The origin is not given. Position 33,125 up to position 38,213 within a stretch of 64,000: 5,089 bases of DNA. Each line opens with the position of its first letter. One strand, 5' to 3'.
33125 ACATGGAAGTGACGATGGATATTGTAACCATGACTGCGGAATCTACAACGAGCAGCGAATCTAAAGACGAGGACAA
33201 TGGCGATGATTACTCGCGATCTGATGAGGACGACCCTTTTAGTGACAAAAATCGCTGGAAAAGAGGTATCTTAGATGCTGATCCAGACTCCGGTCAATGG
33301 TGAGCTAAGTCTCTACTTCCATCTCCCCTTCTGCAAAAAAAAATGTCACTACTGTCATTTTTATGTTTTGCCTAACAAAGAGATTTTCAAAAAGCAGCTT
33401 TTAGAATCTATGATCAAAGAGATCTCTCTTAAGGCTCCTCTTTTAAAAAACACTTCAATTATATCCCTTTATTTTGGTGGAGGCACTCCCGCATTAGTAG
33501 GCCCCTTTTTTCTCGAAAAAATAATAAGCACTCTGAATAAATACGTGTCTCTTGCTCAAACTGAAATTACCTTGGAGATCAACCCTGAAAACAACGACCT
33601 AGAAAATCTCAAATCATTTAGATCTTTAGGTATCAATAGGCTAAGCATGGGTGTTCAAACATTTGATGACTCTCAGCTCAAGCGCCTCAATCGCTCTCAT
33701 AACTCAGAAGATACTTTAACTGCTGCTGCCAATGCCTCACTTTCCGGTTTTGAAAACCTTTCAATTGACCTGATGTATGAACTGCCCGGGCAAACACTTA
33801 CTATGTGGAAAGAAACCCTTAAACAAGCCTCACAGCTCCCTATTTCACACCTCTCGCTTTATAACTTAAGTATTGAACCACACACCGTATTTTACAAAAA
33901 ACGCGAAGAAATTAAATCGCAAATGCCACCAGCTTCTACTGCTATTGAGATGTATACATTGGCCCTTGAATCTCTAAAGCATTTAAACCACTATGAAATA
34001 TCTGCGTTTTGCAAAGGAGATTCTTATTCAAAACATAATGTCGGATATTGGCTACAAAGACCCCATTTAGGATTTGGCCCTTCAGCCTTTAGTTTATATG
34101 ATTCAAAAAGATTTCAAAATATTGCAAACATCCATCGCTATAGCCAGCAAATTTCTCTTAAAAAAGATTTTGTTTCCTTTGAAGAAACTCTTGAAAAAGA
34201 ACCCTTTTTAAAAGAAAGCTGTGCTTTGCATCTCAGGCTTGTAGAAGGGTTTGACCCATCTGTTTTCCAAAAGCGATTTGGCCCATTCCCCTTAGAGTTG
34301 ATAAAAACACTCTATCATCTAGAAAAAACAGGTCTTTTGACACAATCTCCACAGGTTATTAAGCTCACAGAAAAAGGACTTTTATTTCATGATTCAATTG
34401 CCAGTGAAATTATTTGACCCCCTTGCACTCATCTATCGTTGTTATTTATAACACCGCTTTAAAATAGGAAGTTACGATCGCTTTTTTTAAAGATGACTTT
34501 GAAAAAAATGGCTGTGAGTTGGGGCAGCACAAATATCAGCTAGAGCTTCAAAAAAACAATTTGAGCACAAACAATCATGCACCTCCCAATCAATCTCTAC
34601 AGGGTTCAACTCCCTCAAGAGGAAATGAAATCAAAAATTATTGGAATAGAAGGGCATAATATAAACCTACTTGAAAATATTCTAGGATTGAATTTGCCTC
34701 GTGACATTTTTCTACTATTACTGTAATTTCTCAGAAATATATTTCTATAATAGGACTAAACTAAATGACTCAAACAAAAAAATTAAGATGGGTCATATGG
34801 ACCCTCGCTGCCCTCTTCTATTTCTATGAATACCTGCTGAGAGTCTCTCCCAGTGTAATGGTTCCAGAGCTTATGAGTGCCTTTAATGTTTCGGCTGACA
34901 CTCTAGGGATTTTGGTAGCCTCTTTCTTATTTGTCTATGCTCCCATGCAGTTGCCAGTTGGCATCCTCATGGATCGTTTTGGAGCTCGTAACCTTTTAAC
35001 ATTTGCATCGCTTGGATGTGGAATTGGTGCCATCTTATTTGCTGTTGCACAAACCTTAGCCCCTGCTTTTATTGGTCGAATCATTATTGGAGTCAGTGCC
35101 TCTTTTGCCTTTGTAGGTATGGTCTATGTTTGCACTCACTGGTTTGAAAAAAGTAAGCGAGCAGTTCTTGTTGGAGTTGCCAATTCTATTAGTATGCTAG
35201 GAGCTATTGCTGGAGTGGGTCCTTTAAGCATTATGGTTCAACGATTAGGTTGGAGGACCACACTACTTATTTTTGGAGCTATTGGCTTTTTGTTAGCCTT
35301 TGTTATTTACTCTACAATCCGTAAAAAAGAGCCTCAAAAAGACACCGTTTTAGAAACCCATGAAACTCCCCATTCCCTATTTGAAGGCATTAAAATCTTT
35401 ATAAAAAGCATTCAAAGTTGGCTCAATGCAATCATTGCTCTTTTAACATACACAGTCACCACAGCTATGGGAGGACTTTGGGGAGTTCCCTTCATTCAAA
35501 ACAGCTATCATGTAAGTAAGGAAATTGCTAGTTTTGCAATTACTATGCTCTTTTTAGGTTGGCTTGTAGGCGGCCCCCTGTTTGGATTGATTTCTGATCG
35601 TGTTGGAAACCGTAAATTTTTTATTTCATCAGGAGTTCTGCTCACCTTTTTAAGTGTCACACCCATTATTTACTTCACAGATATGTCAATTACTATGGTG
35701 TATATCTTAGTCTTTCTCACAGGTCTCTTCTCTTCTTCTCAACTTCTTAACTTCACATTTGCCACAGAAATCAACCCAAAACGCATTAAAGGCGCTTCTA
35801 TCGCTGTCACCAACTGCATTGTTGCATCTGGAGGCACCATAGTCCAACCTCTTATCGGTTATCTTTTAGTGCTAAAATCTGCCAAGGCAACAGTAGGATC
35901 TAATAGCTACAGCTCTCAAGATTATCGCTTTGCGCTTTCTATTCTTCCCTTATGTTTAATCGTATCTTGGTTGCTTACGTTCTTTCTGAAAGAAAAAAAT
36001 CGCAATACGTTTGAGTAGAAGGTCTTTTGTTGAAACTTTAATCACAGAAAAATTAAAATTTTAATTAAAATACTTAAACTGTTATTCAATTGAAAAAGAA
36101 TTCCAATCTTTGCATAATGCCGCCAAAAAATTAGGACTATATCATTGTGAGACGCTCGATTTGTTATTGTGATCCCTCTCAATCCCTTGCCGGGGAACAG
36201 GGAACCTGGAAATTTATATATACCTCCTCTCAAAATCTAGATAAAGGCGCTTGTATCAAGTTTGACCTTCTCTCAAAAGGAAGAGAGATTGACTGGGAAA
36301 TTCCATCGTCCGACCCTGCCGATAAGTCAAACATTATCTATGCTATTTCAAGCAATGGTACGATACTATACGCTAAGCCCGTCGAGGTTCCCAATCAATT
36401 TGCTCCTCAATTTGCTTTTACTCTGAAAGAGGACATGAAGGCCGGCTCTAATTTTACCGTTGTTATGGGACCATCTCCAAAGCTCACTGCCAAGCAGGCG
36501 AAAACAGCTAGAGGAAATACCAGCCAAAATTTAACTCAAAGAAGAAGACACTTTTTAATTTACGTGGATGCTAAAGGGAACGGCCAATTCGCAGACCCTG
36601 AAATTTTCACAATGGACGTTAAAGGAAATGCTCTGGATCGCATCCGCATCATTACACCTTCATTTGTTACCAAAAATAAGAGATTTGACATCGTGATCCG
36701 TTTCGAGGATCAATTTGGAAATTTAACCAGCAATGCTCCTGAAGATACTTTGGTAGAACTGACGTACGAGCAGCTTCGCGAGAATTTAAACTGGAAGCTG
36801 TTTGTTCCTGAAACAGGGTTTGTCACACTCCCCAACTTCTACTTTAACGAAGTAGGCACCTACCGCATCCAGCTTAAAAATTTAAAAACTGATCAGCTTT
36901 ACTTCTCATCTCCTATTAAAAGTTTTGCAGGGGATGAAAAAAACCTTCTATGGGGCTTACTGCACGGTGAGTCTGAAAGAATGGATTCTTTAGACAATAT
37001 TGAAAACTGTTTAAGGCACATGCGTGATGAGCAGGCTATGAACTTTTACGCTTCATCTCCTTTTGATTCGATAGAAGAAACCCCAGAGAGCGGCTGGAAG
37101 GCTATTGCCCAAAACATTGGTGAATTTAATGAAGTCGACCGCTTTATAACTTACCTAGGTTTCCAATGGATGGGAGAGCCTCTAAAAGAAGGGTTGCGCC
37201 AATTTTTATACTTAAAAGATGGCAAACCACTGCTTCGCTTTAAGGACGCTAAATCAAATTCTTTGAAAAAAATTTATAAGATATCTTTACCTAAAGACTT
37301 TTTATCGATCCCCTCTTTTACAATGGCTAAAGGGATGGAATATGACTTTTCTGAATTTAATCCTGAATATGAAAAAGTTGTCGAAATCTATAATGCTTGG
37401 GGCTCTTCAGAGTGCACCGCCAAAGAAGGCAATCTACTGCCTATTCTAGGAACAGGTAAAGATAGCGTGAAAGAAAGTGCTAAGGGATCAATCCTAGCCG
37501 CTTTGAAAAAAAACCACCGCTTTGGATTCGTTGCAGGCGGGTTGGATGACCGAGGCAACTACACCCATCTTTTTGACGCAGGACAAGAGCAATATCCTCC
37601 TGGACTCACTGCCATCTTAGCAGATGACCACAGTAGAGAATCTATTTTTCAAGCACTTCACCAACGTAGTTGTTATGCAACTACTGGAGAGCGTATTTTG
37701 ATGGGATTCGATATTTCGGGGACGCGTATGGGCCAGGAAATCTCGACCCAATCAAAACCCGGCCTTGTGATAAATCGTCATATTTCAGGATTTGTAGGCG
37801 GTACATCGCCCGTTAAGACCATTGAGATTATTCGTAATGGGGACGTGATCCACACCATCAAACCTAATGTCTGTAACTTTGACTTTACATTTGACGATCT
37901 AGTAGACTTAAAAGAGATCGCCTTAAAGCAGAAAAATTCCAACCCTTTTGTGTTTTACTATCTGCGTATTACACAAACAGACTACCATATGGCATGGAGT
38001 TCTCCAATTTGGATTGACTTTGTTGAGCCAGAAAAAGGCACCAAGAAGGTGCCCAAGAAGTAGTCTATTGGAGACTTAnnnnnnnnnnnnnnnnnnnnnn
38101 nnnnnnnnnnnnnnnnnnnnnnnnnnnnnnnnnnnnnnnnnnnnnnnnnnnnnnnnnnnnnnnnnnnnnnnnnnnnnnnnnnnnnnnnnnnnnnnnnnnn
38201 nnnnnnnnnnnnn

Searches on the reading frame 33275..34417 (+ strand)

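Call 63: search_protein_families(library=pfam, proteins=[window:33275-34417:+], max_evalue=0.00001)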
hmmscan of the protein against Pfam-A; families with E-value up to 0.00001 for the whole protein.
window:33275-34417:+ (380 aa): 2 families
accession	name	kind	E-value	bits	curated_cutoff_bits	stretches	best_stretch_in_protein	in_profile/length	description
PF04055.27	Radical_SAM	-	3.1e-22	79.9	29.5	1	15-184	2-165/166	Radical SAM superfamily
PF06969.22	HemN_C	-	4e-08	33.6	24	1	309-371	4-67/67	HemN C-terminal domain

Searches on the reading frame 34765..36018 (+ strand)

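Call 49: search_protein_families(library=pfam, proteins=[window:34765-36018:+], max_evalue=0.0001)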
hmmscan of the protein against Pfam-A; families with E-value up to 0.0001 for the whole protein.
window:34765-36018:+ (417 aa): 3 families
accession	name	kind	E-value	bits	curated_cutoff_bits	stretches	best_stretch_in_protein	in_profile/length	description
PF07690.21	MFS_1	-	5.4e-47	160.8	33.4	2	17-233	3-218/347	Major Facilitator Superfamily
PF00083.30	Sugar_tr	-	7.5e-09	35.4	22.3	1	38-179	43-186/452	Sugar (and other) transporter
PF13347.12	MFS_2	-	1.2e-07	31.1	27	1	151-405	154-421/427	MFS/sugar transport protein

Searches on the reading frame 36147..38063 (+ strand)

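Call 49: search_protein_families(library=pfam, proteins=[window:36147-38063:+], max_evalue=0.0001)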
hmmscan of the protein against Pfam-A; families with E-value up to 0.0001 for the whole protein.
window:36147-38063:+ (638 aa): 1 family
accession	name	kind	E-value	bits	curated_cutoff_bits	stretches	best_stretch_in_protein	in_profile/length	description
PF12228.14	DUF3604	-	1.7e-09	37.1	20.4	1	480-521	373-414/591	Protein of unknown function (DUF3604)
